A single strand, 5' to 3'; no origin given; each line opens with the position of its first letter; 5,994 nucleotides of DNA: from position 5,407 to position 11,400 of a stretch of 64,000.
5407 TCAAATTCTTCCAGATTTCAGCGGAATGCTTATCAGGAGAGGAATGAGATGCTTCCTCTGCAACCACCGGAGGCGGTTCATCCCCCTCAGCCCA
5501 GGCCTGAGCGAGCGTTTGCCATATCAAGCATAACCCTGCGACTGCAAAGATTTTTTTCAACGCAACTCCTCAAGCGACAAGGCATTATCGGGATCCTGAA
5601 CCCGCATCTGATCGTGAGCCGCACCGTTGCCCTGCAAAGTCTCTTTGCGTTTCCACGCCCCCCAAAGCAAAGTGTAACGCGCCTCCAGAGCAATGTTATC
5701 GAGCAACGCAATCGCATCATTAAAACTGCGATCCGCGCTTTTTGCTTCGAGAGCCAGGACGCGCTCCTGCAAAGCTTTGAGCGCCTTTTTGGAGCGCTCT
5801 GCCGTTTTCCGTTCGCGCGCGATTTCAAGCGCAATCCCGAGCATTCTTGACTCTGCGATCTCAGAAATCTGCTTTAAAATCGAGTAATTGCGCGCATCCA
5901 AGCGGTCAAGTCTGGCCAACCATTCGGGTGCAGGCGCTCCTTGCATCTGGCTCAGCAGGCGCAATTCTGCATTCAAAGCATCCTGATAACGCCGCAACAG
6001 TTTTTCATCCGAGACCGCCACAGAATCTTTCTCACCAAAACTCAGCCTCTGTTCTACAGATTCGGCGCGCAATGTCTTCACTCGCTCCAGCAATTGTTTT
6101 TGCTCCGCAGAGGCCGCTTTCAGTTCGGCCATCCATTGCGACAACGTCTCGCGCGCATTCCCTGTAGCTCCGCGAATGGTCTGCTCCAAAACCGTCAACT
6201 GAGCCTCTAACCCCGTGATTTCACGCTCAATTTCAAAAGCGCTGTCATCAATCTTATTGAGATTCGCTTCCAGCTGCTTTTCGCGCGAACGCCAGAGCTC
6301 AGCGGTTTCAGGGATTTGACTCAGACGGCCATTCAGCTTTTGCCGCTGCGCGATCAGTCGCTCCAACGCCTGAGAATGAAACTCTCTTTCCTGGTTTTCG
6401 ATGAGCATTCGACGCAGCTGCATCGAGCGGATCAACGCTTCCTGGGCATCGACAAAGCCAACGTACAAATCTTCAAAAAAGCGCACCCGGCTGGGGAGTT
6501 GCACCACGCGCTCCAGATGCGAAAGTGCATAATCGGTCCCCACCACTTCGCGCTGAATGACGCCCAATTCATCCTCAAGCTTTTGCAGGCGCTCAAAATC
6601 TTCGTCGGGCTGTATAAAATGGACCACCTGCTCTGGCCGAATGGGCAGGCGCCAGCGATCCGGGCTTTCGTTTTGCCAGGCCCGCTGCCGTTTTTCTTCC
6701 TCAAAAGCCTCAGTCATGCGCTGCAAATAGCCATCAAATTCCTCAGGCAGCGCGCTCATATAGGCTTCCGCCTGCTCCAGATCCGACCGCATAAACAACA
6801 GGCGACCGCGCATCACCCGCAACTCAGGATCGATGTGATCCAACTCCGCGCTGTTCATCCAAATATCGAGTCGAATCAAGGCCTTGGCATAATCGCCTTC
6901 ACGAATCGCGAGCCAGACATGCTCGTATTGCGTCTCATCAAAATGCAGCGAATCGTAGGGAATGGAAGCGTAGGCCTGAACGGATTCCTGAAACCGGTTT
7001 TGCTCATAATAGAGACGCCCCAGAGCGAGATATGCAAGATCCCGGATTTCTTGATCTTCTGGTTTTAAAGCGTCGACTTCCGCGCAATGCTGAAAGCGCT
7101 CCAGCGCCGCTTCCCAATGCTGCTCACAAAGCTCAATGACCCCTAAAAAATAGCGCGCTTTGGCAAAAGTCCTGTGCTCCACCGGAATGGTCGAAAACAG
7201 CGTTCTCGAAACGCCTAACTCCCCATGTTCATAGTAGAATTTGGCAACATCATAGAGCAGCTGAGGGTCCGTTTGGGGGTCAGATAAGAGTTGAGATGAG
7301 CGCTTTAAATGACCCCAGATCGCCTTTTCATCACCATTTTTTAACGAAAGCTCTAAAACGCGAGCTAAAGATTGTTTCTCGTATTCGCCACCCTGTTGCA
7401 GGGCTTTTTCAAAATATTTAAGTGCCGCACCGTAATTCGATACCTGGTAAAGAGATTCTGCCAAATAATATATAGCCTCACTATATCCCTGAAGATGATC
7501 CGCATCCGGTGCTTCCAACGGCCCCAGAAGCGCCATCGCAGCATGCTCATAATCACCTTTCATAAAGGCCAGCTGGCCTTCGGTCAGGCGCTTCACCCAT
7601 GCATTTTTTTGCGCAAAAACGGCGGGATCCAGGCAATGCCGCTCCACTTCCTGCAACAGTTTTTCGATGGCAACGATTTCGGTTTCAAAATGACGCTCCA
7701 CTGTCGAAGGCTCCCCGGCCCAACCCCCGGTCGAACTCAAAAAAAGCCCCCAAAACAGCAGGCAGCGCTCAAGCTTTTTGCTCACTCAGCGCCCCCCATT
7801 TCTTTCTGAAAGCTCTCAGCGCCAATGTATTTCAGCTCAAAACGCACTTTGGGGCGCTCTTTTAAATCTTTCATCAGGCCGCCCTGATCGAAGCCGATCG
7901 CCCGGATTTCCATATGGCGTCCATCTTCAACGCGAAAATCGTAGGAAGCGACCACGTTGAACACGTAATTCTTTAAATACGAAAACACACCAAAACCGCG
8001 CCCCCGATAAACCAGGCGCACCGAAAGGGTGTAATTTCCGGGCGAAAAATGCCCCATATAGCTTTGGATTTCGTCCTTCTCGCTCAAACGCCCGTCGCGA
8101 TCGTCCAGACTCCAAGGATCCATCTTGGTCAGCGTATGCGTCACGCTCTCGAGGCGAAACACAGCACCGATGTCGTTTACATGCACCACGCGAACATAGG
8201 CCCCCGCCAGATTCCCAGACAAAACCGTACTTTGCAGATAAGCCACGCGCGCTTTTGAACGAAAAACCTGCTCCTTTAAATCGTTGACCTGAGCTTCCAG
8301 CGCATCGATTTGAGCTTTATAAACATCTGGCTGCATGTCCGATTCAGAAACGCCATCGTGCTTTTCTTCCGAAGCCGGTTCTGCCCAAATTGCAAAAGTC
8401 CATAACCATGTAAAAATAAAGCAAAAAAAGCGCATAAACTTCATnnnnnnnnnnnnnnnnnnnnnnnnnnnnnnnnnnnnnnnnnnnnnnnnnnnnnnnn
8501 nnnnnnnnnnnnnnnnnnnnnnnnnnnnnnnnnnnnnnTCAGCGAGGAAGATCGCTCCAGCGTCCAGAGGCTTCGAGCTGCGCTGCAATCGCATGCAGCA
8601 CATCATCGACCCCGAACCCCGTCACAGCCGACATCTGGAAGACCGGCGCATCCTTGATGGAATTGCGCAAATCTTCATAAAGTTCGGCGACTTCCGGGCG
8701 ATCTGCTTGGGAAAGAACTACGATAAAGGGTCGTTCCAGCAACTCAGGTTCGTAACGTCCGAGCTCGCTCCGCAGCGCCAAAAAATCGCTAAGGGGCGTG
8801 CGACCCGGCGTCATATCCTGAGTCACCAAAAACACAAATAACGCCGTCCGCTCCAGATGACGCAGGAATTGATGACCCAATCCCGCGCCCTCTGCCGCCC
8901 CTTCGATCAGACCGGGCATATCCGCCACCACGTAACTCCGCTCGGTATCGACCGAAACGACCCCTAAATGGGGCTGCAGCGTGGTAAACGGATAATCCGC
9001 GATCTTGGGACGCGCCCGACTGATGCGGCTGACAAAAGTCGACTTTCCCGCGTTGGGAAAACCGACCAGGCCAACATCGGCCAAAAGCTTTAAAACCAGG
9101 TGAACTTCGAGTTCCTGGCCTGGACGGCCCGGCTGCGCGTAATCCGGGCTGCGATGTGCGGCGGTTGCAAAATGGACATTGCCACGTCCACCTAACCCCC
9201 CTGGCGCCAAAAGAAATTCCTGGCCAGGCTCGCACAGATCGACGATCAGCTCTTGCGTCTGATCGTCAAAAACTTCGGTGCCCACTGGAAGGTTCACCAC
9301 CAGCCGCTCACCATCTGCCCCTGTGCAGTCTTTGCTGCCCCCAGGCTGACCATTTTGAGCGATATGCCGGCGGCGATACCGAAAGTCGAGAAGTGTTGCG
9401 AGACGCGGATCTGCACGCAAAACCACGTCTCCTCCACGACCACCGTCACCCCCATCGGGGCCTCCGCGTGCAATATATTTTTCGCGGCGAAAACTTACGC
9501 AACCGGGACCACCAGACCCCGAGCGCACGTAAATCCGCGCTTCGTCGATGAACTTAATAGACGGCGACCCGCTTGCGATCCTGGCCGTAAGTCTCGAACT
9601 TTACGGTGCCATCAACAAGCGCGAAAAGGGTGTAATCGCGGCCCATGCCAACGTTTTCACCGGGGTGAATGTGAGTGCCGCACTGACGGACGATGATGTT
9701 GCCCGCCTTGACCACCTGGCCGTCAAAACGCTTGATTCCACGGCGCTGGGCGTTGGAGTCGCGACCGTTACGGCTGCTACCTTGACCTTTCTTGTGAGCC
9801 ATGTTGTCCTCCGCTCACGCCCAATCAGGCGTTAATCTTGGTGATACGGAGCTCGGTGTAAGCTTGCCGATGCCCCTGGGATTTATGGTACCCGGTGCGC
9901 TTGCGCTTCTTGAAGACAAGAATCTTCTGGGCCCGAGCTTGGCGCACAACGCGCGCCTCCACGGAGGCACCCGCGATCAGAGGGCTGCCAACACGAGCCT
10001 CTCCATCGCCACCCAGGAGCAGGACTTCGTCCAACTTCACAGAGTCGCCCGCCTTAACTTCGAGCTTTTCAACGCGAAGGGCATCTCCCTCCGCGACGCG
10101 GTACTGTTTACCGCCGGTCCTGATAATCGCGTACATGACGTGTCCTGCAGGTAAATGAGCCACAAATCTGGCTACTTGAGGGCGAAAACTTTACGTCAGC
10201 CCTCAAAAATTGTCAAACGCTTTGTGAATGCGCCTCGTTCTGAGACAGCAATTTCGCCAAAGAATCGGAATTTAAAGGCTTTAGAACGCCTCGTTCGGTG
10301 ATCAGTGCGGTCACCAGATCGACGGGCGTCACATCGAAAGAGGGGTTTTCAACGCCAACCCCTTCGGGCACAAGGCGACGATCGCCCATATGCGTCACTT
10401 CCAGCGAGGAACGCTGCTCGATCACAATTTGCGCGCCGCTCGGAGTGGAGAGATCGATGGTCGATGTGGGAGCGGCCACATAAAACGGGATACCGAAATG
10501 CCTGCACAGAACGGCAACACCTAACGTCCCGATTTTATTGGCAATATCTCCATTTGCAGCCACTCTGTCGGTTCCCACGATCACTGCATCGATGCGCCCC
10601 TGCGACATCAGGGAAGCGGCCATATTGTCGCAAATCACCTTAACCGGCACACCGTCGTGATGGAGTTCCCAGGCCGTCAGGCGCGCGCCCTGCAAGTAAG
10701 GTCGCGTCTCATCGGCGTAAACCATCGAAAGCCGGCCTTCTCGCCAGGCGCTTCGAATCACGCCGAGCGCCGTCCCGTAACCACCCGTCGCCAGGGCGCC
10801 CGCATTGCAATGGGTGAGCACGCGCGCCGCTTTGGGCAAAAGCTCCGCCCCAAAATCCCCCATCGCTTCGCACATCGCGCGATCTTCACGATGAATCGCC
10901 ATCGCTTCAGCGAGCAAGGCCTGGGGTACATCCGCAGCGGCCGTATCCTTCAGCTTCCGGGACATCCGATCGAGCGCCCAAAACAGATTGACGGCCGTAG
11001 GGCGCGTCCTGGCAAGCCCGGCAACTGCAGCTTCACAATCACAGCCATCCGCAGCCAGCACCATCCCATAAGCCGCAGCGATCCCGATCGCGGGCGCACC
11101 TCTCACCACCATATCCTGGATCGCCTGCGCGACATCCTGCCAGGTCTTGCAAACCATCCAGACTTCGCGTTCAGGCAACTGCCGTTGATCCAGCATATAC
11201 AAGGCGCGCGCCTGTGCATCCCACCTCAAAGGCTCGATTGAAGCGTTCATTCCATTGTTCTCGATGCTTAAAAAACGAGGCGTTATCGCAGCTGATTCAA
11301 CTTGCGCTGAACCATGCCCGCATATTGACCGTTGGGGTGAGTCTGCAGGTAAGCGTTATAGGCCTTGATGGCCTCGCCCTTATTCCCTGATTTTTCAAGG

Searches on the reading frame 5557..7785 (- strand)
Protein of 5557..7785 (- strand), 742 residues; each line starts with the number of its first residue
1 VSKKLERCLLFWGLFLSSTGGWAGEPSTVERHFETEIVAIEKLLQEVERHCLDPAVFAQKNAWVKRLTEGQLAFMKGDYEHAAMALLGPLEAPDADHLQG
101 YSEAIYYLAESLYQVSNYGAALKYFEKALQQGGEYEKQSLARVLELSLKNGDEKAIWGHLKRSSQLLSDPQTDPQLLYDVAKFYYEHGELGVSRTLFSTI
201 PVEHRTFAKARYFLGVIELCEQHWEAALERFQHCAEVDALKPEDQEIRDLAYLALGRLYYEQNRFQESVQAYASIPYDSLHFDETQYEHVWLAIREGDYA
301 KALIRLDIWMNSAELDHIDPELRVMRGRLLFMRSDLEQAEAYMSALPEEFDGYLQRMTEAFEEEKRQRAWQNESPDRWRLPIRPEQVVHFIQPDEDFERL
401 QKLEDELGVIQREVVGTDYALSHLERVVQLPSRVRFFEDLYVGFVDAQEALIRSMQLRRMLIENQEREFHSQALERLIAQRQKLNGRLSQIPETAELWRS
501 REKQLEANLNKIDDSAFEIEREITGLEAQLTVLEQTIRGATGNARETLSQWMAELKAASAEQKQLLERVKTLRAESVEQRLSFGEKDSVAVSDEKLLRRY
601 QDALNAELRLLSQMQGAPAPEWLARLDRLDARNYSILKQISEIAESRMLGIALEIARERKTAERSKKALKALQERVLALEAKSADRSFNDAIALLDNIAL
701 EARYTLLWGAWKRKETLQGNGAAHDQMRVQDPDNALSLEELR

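Call 8: search_protein_families(library=ncbifam, proteins=[window:5557-7785:-], max_evalue=0.001)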
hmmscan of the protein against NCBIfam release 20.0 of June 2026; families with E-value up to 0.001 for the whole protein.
window:5557-7785:- (742 aa): 4 families
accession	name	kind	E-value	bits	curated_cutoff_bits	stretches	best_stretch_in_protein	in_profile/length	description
NF033756.1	gliding_GltC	equivalog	4.3e-18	65.4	450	1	58-304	112-380/622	adventurous gliding motility protein GltC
TIGR02795.1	tol_pal_ybgF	equivalog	6.1e-08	33.3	90.1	0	70-139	9-76/119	tol-pal system protein YbgF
TIGR04523.1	Mplasa_alph_rch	subfamily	6.2e-05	21.1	270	1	462-578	484-600/745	helix-rich protein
TIGR02552.1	LcrH_SycD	equivalog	0.00011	21.9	104.8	0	165-267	9-111/136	SycD/LcrH family type III secretion system chaperone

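Call 68: search_protein_families(library=pfam, proteins=[window:5557-7785:-], max_evalue=0.05)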
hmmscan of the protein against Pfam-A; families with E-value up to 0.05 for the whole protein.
window:5557-7785:- (742 aa): 4 families
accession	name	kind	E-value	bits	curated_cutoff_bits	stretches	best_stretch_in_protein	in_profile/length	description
PF07719.23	TPR_2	-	3.3e-06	27.2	27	1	103-130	2-29/34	Tetratricopeptide repeat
PF14559.12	TPR_19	-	7.5e-05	23.4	25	0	294-351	2-56/68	Tetratricopeptide repeat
PF13424.12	TPR_12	-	0.00021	21.9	30.1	1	208-272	3-68/77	Tetratricopeptide repeat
PF00515.34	TPR_1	-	0.011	15.9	27.8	1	103-130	2-29/34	Tetratricopeptide repeat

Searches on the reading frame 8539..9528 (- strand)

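Call 8: search_protein_families(library=ncbifam, proteins=[window:8539-9528:-], max_evalue=0.001)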
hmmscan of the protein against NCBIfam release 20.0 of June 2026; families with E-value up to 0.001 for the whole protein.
window:8539-9528:- (329 aa): 14 families
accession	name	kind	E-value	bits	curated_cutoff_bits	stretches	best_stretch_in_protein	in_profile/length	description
NF008955.0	PRK12297.1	equivalog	8.8e-132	440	406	1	2-320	12-330/429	GTPase ObgE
NF008956.1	PRK12299.1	equivalog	1.7e-123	411.8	300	1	2-319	11-326/327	GTPase ObgE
TIGR02729.1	Obg_CgtA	equivalog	3.7e-123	410.7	280.25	1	2-318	10-328/329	Obg family GTPase CgtA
NF008954.1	PRK12296.1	equivalog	8.9e-105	350.8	377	1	2-320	13-341/470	GTPase ObgE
NF007171.0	PRK09602.1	subfamily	2.2e-18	66.3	387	2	151-196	4-49/397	YchF-related putative GTPase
TIGR00092.1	TIGR00092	equivalog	1.8e-14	53.6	279.2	1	152-230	5-100/368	redox-regulated ATPase YchF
NF000908.1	PRK00089.1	equivalog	1.9e-10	40.5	237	1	152-320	6-169/291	GTPase Era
TIGR03156.1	GTP_HflX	equivalog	3e-09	36.3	216.75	1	150-211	190-251/351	GTPase HflX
TIGR00231.1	small_GTP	domain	6.2e-08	32.6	42.5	1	151-233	5-89/164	GTP-binding protein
NF008280.0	PRK11058.1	equivalog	1e-07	31.1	441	1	151-318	199-361/426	ribosome rescue GTPase HflX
TIGR03594.1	GTPase_EngA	equivalog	1.1e-06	28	306.7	1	152-320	3-162/432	ribosome biogenesis GTPase Der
TIGR00436.1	era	equivalog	8e-06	25.4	116.25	1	152-320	3-165/270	GTPase Era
TIGR03918.1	GTP_HydF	equivalog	0.00035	19.5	325.55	1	151-320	9-169/392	[FeFe] hydrogenase H-cluster maturation GTPase HydF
TIGR00750.1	lao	equivalog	0.00068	18.8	240.75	0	152-170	37-55/300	methylmalonyl Co-A mutase-associated GTPase MeaB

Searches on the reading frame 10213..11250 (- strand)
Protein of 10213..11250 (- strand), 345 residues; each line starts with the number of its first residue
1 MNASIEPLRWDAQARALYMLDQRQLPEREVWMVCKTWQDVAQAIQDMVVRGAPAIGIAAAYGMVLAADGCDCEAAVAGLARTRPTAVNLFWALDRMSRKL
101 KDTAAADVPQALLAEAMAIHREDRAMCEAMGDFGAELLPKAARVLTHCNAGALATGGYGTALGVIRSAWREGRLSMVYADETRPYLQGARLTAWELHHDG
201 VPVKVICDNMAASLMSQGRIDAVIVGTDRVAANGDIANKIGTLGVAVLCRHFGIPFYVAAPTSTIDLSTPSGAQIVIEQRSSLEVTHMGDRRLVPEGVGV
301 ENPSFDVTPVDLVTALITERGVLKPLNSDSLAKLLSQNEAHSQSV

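Call 8: search_protein_families(library=ncbifam, proteins=[window:10213-11250:-], max_evalue=0.001)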
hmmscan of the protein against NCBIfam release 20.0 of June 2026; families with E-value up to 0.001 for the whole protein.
window:10213-11250:- (345 aa): 8 families
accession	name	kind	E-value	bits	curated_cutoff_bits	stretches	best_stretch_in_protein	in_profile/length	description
NF004326.0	PRK05720.1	subfamily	2.8e-142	473.7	271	1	3-339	8-356/358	s-methyl-5-thioribose-1-phosphate isomerase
TIGR00512.1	salvage_mtnA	equivalog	7.5e-131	436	279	1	10-324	5-334/335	S-methyl-5-thioribose-1-phosphate isomerase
TIGR00524.1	eIF-2B_rel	subfamily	2.3e-111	371.8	185.85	1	34-325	1-303/303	S-methyl-5-thioribose-1-phosphate isomerase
NF004700.0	PRK06036.1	equivalog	3.5e-97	325.5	528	1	8-325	4-330/339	S-methyl-5-thioribose-1-phosphate isomerase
NF004436.0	PRK05772.1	equivalog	1e-84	284.9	521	1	4-336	15-362/363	S-methyl-5-thioribose-1-phosphate isomerase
TIGR00511.1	ribulose_e2b2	equivalog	4.1e-52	177.3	314.1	1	38-326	3-289/301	ribose 1,5-bisphosphate isomerase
NF006210.0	PRK08335.1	equivalog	4.5e-20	72.1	339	1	107-325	76-271/275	translation initiation factor IF-2B subunit alpha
NF004994.0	PRK06372.1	equivalog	3.9e-14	52.7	249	1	174-327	109-250/253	translation initiation factor IF-2B subunit delta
